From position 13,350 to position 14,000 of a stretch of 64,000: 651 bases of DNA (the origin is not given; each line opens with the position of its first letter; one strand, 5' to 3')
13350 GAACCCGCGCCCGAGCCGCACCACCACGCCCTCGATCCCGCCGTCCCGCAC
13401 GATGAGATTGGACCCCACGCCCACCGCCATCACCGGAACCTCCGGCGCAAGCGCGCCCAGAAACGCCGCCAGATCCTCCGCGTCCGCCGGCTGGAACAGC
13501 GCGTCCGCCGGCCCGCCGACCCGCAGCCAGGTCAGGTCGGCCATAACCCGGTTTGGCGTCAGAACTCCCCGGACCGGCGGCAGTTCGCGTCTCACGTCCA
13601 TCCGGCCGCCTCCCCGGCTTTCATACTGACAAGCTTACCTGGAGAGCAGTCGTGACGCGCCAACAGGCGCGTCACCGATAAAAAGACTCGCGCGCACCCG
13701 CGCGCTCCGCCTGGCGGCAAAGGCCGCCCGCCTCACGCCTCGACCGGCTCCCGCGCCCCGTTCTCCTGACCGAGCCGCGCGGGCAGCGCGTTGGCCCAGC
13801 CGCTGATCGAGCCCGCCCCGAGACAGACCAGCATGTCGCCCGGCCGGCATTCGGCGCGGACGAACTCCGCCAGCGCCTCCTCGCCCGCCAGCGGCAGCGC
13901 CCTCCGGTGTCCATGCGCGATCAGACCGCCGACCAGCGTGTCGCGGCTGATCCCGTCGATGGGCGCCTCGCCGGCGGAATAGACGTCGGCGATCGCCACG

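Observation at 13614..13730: Dispersed ~116-bp triple-hairpin element with compensatory stem changes (copy 1, fills the murC-murB gap)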

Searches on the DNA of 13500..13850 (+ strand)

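Call 7: search_rna_families(source=window, start=13500, end=13850, threshold=evalue, max_evalue=10, show_alignments=3)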
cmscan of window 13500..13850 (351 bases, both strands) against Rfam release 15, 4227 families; matches with E-value up to 10: 0.
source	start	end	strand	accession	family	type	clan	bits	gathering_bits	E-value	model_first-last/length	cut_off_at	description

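Call 11: search_dna_similar(query=window:13605-13740:+, collection=plasmids, mode=distant, max_evalue=0.01, max_rows=40)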
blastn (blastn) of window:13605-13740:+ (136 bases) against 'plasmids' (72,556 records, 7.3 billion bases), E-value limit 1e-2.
No match.

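Call 31: build_rna_model(alignment_id=A2, structure=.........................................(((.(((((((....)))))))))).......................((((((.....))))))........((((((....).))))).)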
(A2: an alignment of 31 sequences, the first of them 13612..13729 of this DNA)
Model R1 built from alignment A2 (31 sequences, 132 columns); structure: as given.
model positions 118; base pairs 22; branch points 2; effective number of sequences 1.58; information 0.59 bits per position. Calibrated on 0.2 Mb of random sequence (short: E-values are rough).
structure used (alignment columns):
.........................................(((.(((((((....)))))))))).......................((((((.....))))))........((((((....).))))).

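Call 32: search_with_rna_model(model_id=R1, sources=[window, L001, L002, L003, L004, L005, L006, L007, L008, L009, L010, L011, L012, L013, L014, L015, L016, L017, L018, L019, L020, L021, L022, L023, L024, L025, L026, L027, L028, L029, L030, L031, L032, L033, L034, L035, L036, L037, L038, L039, L040, L041, L042, L043, L044, L045, L046, L047, L048], max_evalue=1, make_alignment=true)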
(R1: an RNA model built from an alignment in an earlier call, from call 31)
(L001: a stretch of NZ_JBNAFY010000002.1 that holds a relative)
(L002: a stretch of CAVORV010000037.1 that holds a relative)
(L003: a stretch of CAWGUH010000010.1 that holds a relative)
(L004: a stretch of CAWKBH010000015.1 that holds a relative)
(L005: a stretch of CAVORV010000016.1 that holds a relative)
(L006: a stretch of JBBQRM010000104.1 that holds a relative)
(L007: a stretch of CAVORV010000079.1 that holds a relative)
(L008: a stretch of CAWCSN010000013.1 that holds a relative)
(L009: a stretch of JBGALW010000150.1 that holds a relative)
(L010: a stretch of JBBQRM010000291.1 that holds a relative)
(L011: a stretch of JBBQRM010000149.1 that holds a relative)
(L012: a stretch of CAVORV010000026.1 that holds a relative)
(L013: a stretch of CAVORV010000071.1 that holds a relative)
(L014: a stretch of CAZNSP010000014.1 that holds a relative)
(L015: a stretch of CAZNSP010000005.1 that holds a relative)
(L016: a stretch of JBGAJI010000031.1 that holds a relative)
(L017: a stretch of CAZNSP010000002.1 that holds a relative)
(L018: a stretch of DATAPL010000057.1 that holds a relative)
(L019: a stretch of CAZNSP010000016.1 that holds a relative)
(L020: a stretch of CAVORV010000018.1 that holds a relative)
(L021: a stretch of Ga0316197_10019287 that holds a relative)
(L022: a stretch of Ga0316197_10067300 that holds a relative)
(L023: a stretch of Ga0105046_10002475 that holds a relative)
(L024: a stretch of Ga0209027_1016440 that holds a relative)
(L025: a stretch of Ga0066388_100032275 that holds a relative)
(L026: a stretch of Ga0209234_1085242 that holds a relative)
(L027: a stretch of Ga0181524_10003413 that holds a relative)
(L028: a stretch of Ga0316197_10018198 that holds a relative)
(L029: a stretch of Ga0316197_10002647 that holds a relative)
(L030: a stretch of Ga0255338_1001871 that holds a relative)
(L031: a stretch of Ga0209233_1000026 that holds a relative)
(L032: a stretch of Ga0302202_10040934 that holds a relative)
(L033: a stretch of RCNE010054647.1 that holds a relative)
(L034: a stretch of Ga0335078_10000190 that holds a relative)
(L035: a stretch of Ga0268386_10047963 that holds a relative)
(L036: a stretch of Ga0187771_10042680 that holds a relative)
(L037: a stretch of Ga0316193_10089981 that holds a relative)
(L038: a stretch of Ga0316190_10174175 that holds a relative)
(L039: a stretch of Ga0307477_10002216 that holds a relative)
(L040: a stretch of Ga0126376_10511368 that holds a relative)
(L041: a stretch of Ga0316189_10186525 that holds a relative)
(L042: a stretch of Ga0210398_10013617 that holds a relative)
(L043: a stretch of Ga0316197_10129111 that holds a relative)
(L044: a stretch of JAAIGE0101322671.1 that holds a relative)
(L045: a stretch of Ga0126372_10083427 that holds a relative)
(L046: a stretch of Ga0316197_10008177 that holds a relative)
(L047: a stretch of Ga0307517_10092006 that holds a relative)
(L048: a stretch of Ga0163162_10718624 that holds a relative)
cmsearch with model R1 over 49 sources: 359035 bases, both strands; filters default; matches with E-value up to 1: 47.
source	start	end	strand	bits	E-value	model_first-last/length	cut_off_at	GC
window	13612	13729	+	141.3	4e-37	1-118/118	no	0.66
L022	449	565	-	137.7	4.1e-36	1-118/118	no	0.68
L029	12639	12755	-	137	6.4e-36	1-118/118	no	0.67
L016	1854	1972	+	132.7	1e-34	1-118/118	no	0.65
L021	1468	1584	-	132.4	1.2e-34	1-118/118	no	0.68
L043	1262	1378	-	131.9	1.7e-34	1-118/118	no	0.68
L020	2962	3078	-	130.2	5e-34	1-118/118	no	0.68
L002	7190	7305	-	128.7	1.3e-33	1-118/118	no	0.65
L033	1379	1495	+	128.1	2e-33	1-118/118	no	0.65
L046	3771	3887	-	127.8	2.4e-33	1-118/118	no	0.67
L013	6781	6896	+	127.2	3.4e-33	1-118/118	no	0.68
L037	578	693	-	127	3.9e-33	1-118/118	no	0.66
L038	1330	1445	-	126.9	4.3e-33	1-118/118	no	0.68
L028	2467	2582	+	125.8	8.7e-33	1-118/118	no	0.63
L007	3039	3154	-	123.7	3.2e-32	1-118/118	no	0.68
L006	4416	4534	+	123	5.1e-32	1-118/118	no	0.68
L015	4357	4476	+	122.3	7.7e-32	1-118/118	no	0.7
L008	1357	1475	+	120.1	3.3e-31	1-118/118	no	0.61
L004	2005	2118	-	118.9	6.9e-31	1-118/118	no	0.67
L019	2881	2999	-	117.9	1.4e-30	1-118/118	no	0.7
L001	2622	2742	+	116.9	2.5e-30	1-118/118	no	0.61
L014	2764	2884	+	116.6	3e-30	1-118/118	no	0.69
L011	1018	1136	-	116.6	3e-30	1-118/118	no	0.69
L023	7152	7267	-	114.4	1.3e-29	1-118/118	no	0.62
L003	665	782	+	114.3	1.3e-29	1-118/118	no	0.66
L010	1717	1843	-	114.3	1.4e-29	1-118/118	no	0.68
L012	4301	4417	-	111.7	7e-29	1-118/118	no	0.68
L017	6996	7112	+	108.8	4.6e-28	1-118/118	no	0.68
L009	5633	5754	+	108.5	5.6e-28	1-118/118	no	0.64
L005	5478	5586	-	99.2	2.1e-25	1-118/118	no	0.62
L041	1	69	+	71.3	1.2e-17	49-118/118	5'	0.68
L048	767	827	-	28.4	9.9e-06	65-117/118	no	0.67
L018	2481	2607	+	26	4.5e-05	1-118/118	no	0.62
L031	2968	3028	-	25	9.1e-05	65-117/118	no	0.64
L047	1560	1616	+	21.6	0.00079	68-117/118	no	0.67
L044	1356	1413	+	20.1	0.0021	67-117/118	no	0.69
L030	4356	4404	+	16.3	0.023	70-117/118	no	0.63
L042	1626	1726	-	15.2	0.046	1-118/118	no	0.71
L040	1055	1114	-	13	0.19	50-118/118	5'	0.63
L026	484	546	-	12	0.37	41-118/118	no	0.78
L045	1987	2032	-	11.1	0.63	72-117/118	no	0.54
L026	313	328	+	10.9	0.72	79-94/118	no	0.88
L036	1803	1847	-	10.9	0.73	73-117/118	no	0.69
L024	2451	2492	+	10.9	0.74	73-117/118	no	0.79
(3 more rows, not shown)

Alignment A3: 47 matches aligned to the model, 182 columns, each read 5' to 3' on its own strand. Consensus structure (alignment columns), stored with it:
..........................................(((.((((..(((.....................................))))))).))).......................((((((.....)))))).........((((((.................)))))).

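Call 40: search_with_rna_model(model_id=R1, sources=[L049, L050, L051, L052, L053], max_evalue=1)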
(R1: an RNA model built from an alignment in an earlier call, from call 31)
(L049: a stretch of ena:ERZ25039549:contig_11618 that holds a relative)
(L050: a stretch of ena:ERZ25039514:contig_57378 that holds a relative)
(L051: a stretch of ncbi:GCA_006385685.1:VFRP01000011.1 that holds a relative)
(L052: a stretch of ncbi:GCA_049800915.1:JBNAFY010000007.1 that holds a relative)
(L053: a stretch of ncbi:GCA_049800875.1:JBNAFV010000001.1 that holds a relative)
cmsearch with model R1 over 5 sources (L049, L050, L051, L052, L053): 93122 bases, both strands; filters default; matches with E-value up to 1: 4.
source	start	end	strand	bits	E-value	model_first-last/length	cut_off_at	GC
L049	4432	4549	-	141.3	1e-37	1-118/118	no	0.66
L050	11432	11549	-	136.9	1.8e-36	1-118/118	no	0.67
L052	766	794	-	9.7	0.41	1-118/118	no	0.59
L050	13835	13850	+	8.8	0.71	79-94/118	no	0.88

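Call 68: search_with_rna_model(model_id=R1, sources=[L054, L055, L056, L057], max_evalue=1)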
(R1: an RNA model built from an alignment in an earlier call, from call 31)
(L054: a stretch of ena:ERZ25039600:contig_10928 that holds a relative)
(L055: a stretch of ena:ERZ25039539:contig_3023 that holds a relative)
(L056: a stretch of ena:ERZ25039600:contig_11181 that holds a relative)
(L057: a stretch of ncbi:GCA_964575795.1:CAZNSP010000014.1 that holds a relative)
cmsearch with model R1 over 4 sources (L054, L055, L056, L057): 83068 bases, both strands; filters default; matches with E-value up to 1: 2.
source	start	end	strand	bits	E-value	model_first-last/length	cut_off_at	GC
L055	11449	11567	-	106.8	3.8e-28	1-118/118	no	0.59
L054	5220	5264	+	8.9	0.62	73-117/118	no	0.8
